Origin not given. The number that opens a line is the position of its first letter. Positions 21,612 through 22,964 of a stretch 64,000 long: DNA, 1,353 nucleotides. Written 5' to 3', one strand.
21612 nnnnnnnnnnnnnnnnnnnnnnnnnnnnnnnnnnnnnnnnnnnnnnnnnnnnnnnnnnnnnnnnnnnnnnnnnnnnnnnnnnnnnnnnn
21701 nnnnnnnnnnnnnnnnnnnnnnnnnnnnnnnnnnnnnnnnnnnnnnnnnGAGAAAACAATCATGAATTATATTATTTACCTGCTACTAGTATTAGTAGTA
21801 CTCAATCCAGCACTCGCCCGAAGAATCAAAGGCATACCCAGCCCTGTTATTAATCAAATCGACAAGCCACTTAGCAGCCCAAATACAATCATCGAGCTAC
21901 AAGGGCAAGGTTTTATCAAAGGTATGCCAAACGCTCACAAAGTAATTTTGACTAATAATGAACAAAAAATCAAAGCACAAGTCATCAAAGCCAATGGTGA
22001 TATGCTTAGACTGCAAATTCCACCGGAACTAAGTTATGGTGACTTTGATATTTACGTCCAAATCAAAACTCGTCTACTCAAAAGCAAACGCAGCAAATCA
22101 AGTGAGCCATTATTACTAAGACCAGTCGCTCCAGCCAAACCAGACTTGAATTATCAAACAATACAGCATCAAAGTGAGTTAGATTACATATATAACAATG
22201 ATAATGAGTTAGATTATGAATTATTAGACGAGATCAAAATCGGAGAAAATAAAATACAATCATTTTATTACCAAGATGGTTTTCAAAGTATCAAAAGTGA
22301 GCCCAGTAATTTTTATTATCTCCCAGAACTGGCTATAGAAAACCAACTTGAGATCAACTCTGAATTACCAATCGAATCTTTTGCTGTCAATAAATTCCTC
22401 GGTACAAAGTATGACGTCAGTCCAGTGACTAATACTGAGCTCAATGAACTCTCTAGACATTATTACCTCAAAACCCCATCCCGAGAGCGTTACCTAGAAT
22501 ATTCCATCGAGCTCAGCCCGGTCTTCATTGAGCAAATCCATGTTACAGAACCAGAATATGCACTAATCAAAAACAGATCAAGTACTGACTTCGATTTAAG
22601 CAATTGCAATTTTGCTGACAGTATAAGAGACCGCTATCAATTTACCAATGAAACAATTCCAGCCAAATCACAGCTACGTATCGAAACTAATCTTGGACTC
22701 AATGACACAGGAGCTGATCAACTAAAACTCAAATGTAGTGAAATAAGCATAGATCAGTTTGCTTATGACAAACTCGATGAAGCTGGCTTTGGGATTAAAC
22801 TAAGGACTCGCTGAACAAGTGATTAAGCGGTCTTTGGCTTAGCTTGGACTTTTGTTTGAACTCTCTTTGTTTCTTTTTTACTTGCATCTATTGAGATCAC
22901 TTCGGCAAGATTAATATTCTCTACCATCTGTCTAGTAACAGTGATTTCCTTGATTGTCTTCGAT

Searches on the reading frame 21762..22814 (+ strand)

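Call 25: search_protein_families(library=pfam, proteins=[window:21762-22814:+], max_evalue=0.001)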
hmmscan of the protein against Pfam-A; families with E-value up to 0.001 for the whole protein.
window:21762-22814:+ (350 aa): 1 family
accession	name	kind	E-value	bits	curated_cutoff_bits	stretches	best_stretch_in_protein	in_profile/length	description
PF00932.25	LTD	-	6.5e-07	30.2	34.3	1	253-335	7-107/109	Lamin Tail Domain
